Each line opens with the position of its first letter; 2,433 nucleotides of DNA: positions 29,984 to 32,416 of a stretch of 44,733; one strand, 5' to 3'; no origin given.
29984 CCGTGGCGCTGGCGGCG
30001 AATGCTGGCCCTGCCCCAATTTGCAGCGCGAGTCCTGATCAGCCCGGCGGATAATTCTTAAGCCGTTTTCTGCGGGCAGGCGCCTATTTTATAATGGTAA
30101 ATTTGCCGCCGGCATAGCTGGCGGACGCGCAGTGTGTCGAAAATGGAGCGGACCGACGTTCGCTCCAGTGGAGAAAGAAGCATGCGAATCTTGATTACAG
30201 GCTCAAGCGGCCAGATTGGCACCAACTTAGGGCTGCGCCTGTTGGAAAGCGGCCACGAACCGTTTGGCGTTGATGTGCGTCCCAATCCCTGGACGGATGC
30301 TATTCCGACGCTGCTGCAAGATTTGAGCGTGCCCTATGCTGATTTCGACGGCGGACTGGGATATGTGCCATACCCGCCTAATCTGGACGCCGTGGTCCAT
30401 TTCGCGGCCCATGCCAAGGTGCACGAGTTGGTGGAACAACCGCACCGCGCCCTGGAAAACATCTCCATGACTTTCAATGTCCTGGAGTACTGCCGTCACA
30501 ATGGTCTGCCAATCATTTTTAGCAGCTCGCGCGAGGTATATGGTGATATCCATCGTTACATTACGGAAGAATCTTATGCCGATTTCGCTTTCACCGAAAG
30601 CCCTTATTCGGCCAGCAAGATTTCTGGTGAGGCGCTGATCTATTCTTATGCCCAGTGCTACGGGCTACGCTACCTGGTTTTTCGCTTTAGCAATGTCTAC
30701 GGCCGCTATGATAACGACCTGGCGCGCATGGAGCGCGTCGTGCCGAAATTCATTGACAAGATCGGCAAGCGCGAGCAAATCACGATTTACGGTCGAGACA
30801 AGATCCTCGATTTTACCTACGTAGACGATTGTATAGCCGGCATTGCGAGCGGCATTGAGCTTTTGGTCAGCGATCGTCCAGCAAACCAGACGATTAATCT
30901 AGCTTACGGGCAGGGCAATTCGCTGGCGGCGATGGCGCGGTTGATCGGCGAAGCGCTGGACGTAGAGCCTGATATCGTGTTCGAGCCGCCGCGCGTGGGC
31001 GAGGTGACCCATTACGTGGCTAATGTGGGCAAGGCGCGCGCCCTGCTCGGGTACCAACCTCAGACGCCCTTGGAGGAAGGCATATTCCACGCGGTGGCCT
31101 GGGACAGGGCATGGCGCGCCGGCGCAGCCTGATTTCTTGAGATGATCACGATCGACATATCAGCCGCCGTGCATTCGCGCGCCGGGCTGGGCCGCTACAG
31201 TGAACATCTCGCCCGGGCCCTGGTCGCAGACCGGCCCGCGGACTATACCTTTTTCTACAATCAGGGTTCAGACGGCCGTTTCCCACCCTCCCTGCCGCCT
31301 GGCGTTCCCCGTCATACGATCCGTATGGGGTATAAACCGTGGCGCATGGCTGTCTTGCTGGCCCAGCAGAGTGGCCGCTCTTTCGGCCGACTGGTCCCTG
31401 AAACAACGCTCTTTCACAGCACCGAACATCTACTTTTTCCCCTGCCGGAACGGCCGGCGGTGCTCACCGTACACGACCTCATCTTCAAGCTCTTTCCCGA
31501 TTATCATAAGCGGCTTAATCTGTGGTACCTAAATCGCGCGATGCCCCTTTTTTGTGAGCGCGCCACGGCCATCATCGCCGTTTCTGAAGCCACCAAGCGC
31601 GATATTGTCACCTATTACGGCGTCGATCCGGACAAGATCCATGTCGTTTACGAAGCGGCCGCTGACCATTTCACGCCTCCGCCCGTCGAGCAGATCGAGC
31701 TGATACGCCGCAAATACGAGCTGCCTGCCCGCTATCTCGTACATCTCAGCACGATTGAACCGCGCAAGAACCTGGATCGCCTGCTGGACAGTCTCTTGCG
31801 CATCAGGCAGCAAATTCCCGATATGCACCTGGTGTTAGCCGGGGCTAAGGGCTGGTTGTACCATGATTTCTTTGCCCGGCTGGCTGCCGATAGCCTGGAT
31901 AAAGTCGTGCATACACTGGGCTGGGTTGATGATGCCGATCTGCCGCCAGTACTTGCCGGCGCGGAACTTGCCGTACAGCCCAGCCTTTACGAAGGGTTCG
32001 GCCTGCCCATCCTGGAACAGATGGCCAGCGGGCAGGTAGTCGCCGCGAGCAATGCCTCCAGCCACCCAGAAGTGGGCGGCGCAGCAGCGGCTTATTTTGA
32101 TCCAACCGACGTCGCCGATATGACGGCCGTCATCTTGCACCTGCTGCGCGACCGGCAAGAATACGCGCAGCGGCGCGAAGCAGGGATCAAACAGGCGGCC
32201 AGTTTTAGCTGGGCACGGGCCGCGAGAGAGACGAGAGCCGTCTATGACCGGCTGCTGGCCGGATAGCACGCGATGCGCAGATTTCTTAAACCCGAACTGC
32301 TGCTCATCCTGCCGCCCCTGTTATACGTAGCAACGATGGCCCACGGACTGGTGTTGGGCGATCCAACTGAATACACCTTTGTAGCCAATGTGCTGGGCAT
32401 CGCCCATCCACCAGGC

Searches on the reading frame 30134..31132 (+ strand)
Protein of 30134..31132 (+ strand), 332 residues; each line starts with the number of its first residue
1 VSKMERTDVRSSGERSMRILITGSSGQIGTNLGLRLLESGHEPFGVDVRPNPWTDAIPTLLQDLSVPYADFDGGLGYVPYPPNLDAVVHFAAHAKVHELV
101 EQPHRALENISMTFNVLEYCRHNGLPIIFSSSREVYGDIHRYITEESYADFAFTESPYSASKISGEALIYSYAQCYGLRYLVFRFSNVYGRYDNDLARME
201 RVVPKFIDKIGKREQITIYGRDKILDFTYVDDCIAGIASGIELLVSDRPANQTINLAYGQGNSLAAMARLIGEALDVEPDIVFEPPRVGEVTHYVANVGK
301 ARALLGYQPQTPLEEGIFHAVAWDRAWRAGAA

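Call 22: search_protein_families(library=pfam, proteins=[window:30134-31132:+], max_evalue=0.00001)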
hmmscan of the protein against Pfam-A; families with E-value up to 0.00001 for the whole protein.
window:30134-31132:+ (332 aa): 5 families
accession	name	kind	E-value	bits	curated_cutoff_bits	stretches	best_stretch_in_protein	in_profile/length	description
PF01370.27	Epimerase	-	6.6e-40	137.4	20.9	1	19-239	1-223/240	NAD dependent epimerase/dehydratase family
PF16363.11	GDP_Man_Dehyd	-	1.3e-32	114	27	1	20-317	1-329/332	GDP-mannose 4,6 dehydratase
PF04321.23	RmlD_sub_bind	-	1.9e-15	57.2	27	1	17-279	1-235/287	RmlD substrate binding domain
PF01073.25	3Beta_HSD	-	2.7e-08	33.6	22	1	20-232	1-220/280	3-beta hydroxysteroid dehydrogenase/isomerase family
PF07993.18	NAD_binding_4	-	2.9e-08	33.6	20.1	1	83-235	88-256/258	Male sterility protein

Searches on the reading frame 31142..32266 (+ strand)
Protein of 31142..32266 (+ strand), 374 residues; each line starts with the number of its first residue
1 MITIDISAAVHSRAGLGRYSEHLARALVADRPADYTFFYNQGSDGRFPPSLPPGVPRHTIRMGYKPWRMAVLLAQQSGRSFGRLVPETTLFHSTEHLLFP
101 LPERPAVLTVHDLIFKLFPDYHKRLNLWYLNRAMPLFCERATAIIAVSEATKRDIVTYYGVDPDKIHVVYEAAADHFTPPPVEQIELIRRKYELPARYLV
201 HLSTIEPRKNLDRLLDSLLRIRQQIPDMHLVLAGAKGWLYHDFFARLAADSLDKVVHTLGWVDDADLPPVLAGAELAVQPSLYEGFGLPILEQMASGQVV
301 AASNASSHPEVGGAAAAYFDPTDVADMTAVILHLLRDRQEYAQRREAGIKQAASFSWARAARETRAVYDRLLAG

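Call 22: search_protein_families(library=pfam, proteins=[window:31142-32266:+], max_evalue=0.00001)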
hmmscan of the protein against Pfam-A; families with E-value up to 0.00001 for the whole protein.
window:31142-32266:+ (374 aa): 4 families
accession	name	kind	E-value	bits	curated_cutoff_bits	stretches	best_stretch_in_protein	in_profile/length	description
PF00534.26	Glycos_transf_1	-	5.5e-23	81.8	26.4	1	189-350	6-171/172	Glycosyl transferases group 1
PF13692.12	Glyco_trans_1_4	-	3.5e-22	79.6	27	1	198-337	3-142/142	Glycosyl transferases group 1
PF13439.12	Glyco_transf_4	-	2.7e-16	60.5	28.5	1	15-170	3-163/170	Glycosyltransferase Family 4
PF13579.12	Glyco_trans_4_4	-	5.1e-12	46.8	29.7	1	15-169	2-155/158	Glycosyl transferase 4-like domain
